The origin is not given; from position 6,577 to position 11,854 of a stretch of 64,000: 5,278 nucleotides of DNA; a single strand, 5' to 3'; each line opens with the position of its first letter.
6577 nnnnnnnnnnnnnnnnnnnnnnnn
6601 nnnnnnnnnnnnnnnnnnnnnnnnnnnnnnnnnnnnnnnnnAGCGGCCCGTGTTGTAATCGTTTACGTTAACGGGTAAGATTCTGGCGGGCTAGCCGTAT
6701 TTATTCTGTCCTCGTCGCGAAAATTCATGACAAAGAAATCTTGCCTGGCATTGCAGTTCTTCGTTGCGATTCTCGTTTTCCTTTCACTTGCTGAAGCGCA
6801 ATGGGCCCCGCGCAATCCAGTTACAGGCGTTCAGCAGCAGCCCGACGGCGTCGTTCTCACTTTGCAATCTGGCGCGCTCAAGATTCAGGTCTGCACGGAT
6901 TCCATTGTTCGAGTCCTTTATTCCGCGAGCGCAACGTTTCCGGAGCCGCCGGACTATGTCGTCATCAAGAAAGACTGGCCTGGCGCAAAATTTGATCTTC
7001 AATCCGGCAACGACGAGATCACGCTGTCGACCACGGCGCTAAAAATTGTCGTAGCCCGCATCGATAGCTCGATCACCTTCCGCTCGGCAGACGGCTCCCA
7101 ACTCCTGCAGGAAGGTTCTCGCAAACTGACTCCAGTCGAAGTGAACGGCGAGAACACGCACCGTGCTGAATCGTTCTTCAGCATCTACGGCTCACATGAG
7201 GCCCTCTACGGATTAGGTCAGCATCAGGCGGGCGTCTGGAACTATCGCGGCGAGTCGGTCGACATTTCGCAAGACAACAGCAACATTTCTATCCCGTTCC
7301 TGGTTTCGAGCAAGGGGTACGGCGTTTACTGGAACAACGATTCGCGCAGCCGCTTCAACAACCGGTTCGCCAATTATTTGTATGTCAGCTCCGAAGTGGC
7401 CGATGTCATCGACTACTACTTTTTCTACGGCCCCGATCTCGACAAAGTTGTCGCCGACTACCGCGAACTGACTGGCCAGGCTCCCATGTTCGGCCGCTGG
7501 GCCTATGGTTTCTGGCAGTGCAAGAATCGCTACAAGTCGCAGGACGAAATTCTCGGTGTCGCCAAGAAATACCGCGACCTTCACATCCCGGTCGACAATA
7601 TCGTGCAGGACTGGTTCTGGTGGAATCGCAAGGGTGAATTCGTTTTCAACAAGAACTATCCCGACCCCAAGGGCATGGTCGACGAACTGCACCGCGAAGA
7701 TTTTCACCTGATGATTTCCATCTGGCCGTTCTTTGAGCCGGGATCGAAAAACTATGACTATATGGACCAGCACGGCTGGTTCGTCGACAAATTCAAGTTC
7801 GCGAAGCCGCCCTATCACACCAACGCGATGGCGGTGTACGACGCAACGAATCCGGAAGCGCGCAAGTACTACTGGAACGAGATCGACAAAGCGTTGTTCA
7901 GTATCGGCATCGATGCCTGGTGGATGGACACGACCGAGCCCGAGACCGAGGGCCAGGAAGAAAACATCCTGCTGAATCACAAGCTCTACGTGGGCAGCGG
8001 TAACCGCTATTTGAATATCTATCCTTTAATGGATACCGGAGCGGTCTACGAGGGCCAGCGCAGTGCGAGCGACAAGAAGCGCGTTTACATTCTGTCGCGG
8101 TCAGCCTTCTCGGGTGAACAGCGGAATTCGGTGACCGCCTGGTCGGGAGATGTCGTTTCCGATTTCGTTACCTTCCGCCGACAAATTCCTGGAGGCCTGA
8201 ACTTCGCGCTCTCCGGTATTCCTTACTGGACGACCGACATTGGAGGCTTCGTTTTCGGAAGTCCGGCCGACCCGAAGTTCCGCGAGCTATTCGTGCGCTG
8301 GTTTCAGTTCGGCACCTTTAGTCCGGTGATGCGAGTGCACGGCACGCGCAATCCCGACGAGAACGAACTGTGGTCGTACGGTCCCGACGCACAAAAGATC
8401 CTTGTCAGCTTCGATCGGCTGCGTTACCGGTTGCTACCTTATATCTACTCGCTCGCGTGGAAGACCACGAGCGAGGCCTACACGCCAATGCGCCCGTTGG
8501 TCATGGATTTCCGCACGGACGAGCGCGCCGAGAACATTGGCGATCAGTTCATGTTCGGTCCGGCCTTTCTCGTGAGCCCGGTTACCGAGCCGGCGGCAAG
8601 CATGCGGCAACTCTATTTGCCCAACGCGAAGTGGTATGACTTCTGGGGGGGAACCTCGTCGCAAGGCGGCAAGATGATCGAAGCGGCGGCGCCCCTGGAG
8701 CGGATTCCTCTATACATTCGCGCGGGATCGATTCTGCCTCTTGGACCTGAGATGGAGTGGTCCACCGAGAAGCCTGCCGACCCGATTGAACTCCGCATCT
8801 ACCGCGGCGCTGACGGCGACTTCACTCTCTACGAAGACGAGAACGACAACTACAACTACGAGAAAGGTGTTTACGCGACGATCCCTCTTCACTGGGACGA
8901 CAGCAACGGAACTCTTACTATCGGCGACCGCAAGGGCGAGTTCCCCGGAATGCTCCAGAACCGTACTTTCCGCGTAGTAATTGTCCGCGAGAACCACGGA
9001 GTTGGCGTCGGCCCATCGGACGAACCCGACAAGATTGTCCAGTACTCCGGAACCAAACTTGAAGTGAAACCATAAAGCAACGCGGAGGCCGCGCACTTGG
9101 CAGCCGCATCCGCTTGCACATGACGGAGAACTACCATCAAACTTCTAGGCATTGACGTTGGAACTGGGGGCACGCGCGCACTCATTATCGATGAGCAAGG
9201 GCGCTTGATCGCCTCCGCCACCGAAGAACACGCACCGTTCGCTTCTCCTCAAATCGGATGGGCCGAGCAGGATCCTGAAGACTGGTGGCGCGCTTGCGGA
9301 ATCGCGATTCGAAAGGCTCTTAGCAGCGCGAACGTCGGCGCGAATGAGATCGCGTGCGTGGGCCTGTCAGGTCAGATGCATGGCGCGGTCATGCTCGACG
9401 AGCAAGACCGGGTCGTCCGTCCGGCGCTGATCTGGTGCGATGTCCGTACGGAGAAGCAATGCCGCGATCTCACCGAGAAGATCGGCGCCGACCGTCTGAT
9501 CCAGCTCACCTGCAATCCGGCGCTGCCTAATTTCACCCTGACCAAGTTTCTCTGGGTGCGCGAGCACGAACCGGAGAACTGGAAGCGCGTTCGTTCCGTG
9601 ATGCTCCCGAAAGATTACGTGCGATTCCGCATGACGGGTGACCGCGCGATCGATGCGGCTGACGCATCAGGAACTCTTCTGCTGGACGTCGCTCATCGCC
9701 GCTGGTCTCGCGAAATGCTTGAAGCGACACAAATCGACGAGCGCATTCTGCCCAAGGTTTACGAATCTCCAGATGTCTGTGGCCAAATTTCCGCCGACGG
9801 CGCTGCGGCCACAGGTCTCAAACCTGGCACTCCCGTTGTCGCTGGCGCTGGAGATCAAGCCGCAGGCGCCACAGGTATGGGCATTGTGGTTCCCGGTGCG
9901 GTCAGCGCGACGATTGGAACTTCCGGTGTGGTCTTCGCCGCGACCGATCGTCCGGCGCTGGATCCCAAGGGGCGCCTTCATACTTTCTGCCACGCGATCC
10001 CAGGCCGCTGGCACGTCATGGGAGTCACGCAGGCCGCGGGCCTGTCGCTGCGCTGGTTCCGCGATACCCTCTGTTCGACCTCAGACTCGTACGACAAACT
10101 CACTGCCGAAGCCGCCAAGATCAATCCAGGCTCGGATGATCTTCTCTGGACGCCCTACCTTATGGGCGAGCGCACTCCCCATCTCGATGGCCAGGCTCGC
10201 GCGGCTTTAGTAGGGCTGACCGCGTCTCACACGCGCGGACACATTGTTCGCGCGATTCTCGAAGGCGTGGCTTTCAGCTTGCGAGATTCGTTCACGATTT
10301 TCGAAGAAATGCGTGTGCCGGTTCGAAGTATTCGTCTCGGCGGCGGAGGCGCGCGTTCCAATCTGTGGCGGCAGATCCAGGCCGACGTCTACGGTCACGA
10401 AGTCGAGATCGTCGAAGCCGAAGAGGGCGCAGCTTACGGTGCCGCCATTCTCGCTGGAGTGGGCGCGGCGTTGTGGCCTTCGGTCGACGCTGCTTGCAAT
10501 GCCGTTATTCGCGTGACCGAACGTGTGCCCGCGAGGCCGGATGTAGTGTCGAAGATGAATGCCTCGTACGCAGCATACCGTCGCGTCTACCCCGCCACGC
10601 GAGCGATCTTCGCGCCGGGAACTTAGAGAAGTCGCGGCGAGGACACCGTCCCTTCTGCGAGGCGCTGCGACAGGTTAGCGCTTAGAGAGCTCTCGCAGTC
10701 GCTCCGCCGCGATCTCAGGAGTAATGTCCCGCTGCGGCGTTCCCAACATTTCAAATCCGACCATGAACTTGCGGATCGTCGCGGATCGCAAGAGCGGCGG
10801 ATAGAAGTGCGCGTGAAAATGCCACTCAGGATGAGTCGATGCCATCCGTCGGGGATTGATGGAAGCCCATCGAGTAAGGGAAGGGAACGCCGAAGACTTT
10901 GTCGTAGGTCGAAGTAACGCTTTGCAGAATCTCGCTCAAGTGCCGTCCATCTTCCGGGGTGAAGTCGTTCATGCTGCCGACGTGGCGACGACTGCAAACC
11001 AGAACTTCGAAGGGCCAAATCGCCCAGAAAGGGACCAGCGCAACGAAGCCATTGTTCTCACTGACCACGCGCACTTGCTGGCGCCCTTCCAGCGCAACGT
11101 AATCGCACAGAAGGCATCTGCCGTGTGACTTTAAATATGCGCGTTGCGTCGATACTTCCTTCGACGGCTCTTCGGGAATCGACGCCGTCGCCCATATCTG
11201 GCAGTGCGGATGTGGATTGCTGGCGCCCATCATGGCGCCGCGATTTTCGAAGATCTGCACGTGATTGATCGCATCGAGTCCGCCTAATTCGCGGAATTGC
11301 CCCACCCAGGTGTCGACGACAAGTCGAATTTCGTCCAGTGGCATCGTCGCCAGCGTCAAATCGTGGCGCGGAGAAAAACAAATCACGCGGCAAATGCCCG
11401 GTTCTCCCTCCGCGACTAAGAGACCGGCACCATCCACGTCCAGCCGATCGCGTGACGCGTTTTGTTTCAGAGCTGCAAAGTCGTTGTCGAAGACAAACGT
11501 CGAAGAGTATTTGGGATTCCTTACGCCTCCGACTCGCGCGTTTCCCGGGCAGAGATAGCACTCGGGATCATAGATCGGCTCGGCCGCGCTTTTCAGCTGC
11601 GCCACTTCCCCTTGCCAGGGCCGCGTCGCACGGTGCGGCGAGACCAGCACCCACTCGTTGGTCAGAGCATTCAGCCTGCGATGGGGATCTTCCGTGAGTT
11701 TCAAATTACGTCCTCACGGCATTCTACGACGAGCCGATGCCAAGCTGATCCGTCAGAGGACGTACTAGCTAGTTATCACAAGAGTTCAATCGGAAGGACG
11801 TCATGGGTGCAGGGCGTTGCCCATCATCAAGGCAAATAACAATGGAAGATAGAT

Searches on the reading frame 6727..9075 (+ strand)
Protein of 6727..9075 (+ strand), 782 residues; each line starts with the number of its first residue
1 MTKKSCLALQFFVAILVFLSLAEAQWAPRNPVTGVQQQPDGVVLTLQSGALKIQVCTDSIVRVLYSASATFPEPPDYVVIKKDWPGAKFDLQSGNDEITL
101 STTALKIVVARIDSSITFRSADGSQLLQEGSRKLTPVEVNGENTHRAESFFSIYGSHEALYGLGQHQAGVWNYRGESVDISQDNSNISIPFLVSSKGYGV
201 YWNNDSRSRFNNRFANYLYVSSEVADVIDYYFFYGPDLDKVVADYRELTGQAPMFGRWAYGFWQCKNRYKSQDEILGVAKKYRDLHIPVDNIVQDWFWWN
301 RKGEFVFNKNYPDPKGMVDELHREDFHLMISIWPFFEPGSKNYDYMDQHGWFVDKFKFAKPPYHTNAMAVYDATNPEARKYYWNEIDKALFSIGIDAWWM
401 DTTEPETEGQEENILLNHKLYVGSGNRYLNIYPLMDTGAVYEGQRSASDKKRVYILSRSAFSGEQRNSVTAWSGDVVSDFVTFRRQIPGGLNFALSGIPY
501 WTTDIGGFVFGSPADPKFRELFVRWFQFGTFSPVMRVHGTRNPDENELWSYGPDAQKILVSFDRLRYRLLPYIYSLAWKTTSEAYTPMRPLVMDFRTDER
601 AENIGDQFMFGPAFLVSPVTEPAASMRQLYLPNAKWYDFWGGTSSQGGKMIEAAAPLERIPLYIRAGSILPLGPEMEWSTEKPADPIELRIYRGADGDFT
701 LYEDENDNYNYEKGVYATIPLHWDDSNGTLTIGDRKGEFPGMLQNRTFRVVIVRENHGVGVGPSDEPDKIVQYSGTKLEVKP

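Call 75: search_protein_families(library=pfam, proteins=[window:6727-9075:+], max_evalue=0.00001)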
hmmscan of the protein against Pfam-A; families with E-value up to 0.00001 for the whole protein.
window:6727-9075:+ (782 aa): 4 families
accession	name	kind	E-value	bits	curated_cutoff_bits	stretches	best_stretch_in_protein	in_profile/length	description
PF01055.32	Glyco_hydro_31_2nd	-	2.2e-99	333.3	23.5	1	253-576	2-328/328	Glycosyl hydrolases family 31 TIM-barrel domain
PF21365.3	Glyco_hydro_31_3rd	-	2.8e-28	98.7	24.4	1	586-670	3-87/87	Glycosyl hydrolase family 31 C-terminal domain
PF17137.9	DUF5110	-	1.2e-24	86.6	27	1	686-753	1-69/71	Domain of unknown function (DUF5110)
PF13802.12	Gal_mutarotas_2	-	8e-18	65.8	27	1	51-210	2-183/184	Glycosyl hydrolase 31 N-terminal galactose mutarotase-like domain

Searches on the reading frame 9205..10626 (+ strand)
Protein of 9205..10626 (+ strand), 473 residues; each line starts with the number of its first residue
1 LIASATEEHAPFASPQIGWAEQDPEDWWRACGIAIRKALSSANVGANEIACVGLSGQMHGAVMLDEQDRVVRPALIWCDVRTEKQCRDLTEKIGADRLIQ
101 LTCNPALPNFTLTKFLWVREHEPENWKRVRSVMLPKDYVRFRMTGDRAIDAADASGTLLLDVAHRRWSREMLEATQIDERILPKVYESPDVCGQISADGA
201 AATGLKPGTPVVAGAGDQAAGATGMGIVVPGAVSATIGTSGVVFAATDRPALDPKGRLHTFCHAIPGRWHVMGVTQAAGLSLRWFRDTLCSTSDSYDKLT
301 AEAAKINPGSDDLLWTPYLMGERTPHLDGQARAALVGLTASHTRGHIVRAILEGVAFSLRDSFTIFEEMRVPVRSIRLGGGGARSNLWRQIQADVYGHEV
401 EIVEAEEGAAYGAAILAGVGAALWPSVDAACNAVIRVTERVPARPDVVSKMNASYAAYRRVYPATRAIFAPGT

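Call 75: search_protein_families(library=pfam, proteins=[window:9205-10626:+], max_evalue=0.00001)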
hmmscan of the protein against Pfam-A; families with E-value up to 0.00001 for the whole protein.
window:9205-10626:+ (473 aa): 2 families
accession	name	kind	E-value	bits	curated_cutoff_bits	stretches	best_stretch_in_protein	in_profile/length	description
PF00370.27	FGGY_N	-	3.4e-63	213.9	28.8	1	3-224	24-245/245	FGGY family of carbohydrate kinases, N-terminal domain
PF02782.22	FGGY_C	-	1.3e-39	136.5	27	1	234-420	2-197/198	FGGY family of carbohydrate kinases, C-terminal domain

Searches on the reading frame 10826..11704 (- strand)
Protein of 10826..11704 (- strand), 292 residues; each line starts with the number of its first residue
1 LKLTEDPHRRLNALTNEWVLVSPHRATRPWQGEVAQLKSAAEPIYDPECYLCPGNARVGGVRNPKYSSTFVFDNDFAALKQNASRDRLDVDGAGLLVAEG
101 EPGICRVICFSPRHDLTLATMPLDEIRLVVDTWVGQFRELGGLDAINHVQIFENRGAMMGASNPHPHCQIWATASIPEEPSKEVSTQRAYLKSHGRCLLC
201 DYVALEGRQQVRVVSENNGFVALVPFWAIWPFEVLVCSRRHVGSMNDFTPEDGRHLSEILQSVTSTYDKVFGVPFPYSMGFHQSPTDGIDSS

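Call 12: search_protein_families(library=pfam, proteins=[window:10826-11704:-], max_evalue=0.001)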
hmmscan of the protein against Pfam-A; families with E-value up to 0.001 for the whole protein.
window:10826-11704:- (292 aa): 2 families
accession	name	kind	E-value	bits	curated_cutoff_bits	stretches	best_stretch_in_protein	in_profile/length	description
PF01087.27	GalP_UDP_transf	-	8.6e-61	206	22.1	1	6-177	11-184/184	Galactose-1-phosphate uridyl transferase, N-terminal domain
PF02744.22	GalP_UDP_tr_C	-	2.1e-29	102.8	29.2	1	184-290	2-108/165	Galactose-1-phosphate uridyl transferase, C-terminal domain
